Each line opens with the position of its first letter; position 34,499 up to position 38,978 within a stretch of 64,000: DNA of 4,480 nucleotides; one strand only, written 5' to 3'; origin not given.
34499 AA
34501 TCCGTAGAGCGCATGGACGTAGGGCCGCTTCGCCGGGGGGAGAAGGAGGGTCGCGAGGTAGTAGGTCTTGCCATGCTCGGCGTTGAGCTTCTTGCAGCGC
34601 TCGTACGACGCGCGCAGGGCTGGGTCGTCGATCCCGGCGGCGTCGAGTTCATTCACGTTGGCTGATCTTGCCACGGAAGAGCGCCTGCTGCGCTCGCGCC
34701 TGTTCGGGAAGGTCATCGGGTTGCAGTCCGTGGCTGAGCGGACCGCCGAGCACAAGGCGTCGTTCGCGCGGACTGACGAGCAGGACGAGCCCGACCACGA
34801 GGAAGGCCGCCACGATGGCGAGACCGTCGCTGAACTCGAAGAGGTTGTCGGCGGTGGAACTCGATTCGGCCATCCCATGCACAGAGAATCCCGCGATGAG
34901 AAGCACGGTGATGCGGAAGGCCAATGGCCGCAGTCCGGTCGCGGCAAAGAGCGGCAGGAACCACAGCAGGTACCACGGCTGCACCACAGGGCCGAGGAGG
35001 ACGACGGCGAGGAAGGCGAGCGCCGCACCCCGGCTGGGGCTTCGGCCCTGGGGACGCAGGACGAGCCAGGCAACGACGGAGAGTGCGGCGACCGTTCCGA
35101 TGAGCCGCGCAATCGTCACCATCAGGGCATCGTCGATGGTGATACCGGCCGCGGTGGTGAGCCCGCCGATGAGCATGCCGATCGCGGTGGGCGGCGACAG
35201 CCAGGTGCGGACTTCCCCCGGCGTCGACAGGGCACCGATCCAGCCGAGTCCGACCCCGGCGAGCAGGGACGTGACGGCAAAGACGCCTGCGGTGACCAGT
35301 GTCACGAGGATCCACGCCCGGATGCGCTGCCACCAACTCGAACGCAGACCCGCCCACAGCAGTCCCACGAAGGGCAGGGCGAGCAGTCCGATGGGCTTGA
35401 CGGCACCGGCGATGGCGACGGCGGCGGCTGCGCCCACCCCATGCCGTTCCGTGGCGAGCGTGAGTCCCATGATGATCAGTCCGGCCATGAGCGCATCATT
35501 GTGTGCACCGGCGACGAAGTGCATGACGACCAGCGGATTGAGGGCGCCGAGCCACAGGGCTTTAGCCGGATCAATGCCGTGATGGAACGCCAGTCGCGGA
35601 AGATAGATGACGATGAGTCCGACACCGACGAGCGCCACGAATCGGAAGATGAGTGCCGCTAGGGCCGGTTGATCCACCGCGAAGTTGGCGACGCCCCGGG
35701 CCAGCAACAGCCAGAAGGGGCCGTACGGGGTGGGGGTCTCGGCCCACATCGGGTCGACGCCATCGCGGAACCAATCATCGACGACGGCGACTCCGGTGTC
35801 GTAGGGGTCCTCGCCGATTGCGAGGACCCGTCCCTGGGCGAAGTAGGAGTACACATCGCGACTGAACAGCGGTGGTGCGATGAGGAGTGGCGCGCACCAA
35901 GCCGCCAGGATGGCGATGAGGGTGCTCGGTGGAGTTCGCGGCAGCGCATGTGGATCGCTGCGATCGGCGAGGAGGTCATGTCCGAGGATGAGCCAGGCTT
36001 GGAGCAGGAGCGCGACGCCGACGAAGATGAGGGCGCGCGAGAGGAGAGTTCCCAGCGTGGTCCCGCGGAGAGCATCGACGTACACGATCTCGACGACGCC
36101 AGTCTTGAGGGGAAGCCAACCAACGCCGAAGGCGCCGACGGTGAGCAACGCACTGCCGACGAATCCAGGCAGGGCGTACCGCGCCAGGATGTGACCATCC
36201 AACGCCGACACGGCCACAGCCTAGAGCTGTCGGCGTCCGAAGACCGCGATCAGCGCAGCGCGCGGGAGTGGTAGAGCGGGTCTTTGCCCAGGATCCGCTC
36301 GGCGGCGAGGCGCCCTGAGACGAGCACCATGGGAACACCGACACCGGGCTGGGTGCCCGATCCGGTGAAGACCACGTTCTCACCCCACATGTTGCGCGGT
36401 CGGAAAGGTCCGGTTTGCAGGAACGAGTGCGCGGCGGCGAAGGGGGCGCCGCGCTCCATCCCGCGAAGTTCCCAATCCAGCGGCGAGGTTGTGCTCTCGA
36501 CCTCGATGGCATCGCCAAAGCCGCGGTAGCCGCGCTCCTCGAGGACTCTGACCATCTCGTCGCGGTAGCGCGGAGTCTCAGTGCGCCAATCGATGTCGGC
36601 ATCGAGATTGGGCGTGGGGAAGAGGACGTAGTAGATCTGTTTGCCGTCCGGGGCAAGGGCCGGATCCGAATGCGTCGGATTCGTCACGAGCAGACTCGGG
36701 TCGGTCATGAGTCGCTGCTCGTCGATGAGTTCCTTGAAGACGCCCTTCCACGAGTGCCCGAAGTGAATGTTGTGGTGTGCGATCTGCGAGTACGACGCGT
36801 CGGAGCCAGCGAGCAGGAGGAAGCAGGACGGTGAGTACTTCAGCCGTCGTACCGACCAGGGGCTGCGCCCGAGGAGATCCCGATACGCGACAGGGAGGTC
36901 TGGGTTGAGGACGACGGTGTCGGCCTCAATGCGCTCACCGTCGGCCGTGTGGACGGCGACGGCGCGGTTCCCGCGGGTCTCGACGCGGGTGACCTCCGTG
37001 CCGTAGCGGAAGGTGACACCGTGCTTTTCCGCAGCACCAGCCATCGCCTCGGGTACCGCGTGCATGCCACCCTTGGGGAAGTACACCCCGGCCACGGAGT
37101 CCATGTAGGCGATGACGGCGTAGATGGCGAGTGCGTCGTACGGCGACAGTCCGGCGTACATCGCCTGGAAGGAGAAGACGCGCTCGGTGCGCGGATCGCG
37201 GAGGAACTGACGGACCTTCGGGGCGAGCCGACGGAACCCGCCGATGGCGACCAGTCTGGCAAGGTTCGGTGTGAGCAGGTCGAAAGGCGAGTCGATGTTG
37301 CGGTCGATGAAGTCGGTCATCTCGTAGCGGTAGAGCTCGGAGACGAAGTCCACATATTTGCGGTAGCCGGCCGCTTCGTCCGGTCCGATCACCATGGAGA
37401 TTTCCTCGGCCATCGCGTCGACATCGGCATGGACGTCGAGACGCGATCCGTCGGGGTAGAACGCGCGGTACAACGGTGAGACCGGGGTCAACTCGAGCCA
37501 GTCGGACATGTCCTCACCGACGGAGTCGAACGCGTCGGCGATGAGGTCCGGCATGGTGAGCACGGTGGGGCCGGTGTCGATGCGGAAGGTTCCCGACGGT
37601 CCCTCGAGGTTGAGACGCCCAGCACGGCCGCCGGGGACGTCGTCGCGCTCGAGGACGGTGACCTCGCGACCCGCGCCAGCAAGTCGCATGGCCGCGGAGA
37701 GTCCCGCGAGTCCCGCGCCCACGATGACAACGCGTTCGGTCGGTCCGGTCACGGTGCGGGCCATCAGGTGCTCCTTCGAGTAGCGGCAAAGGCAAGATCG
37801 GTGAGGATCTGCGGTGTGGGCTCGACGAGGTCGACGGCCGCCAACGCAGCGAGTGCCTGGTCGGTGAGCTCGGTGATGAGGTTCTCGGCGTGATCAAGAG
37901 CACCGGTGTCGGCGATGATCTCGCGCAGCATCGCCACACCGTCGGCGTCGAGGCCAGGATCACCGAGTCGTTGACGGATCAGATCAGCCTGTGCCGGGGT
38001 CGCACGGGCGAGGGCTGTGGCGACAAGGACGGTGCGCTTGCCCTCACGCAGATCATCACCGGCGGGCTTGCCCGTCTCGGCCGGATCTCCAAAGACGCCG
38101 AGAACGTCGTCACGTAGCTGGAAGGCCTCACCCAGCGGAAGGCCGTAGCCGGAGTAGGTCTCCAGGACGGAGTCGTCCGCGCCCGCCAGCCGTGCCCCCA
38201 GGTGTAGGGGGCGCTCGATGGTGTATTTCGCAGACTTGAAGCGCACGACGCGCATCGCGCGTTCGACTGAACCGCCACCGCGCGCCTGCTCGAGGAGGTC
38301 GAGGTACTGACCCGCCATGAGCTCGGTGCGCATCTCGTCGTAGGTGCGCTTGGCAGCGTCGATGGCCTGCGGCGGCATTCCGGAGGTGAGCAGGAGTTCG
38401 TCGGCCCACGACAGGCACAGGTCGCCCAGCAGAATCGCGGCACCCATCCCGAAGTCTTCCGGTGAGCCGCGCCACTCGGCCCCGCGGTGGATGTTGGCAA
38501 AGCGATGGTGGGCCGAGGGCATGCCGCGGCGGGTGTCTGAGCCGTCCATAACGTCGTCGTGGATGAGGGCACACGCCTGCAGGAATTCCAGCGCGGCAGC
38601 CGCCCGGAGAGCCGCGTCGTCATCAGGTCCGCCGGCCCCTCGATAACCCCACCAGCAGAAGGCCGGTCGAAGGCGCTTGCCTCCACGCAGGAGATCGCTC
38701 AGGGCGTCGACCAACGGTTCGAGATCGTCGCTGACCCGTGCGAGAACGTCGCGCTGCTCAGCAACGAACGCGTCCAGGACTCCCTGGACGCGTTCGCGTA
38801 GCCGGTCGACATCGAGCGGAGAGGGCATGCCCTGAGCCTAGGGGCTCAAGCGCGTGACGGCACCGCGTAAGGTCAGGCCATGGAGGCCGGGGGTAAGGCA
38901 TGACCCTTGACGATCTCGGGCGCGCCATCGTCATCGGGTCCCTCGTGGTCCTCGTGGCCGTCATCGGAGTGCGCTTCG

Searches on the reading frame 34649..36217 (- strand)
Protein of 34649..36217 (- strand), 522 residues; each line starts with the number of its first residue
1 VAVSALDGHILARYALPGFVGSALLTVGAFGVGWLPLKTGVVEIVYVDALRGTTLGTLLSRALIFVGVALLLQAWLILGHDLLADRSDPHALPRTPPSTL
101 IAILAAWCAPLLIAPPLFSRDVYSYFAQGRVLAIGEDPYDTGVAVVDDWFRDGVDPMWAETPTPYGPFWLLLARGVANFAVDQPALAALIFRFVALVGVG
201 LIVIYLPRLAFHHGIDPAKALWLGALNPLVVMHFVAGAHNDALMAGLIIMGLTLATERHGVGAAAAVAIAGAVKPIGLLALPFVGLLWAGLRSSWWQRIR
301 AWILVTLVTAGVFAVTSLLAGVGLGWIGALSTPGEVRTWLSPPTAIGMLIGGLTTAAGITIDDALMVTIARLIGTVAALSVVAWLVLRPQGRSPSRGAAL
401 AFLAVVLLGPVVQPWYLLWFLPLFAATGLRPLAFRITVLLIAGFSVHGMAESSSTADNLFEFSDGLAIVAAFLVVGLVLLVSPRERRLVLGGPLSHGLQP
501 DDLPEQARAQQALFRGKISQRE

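Call 22: search_protein_families(library=pfam, proteins=[window:34649-36217:-], max_evalue=0.0001)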
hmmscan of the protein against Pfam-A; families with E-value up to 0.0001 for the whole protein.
window:34649-36217:- (522 aa): 0 families

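Call 63: search_protein_families(library=ncbifam, proteins=[window:34649-36217:-], max_evalue=0.0001)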
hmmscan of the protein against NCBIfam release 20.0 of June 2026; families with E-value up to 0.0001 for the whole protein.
window:34649-36217:- (522 aa): 2 families
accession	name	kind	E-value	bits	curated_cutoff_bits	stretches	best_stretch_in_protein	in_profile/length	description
TIGR03459.1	crt_membr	equivalog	1.5e-74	251.6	439.4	1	18-447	5-439/470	alpha-(1->6)-mannopyranosyltransferase A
NF038066.1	MptB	equivalog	2.2e-59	201.3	40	1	16-440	55-501/553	polyprenol phosphomannose-dependent alpha 1,6 mannosyltransferase MptB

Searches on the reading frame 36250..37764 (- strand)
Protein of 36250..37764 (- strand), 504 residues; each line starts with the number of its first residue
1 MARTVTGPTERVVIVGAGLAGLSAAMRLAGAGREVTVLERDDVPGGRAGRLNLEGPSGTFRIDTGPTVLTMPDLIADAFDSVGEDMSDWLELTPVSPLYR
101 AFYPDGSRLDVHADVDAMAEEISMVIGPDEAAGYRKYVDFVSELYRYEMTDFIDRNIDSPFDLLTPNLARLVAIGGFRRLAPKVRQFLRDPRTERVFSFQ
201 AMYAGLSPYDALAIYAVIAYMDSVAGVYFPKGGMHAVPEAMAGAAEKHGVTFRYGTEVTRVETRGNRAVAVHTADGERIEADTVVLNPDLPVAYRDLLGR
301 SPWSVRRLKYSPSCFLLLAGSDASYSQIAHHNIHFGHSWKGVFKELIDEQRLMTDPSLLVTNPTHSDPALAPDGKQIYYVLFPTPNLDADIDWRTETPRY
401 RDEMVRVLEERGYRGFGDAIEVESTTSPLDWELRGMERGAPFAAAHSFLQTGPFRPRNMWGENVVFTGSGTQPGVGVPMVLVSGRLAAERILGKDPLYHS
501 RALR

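Call 22: search_protein_families(library=pfam, proteins=[window:36250-37764:-], max_evalue=0.0001)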
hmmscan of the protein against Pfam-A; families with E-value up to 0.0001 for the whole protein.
window:36250-37764:- (504 aa): 10 families
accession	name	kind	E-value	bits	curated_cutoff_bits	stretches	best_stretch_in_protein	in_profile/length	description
PF01593.30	Amino_oxidase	-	4.8e-44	151.8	19.8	1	19-492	1-443/443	Flavin containing amine oxidoreductase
PF01266.30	DAO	-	2.3e-18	67.3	27.9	2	11-49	1-40/353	FAD dependent oxidoreductase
PF07992.20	Pyr_redox_2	-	2.5e-13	50.5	26.1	2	11-46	2-38/291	Pyridine nucleotide-disulphide oxidoreductase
PF13450.12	NAD_binding_8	-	8e-13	48.9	21.9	1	14-71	1-54/68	NAD(P)-binding Rossmann-like domain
PF00070.33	Pyr_redox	-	9.8e-10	39.3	22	1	11-45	1-35/82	Pyridine nucleotide-disulphide oxidoreductase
PF03486.20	HI0933_like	-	7.9e-09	35.8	50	0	11-45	2-36/244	HI0933-like protein Rossmann domain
PF00890.30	FAD_binding_2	-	5.1e-07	29.7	20.4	1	12-46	2-36/414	FAD binding domain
PF01494.25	FAD_binding_3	-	5.9e-07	29.5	22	1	11-48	3-42/349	FAD binding domain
PF12831.13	FAD_oxidored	-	7.3e-07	29.3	27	1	12-48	2-38/416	FAD dependent oxidoreductase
PF13454.12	NAD_binding_9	-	5.9e-05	23.5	21.8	0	240-286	106-150/155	FAD-NAD(P)-binding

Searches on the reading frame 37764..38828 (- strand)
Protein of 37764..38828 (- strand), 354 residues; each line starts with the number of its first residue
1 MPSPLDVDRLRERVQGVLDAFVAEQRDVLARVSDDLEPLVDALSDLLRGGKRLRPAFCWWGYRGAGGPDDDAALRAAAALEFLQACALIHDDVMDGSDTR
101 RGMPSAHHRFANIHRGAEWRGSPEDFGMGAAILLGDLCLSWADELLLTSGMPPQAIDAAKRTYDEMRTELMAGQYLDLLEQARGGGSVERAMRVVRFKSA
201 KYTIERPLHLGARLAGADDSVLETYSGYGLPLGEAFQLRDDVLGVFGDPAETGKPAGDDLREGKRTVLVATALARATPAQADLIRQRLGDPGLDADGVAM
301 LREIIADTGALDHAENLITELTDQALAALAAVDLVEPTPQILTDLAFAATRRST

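Call 22: search_protein_families(library=pfam, proteins=[window:37764-38828:-], max_evalue=0.0001)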
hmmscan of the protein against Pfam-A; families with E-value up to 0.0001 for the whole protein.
window:37764-38828:- (354 aa): 1 family
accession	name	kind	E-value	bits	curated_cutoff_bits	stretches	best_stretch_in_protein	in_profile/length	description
PF00348.22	polyprenyl_synt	-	8.4e-54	182.9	27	1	41-291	6-237/251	Polyprenyl synthetase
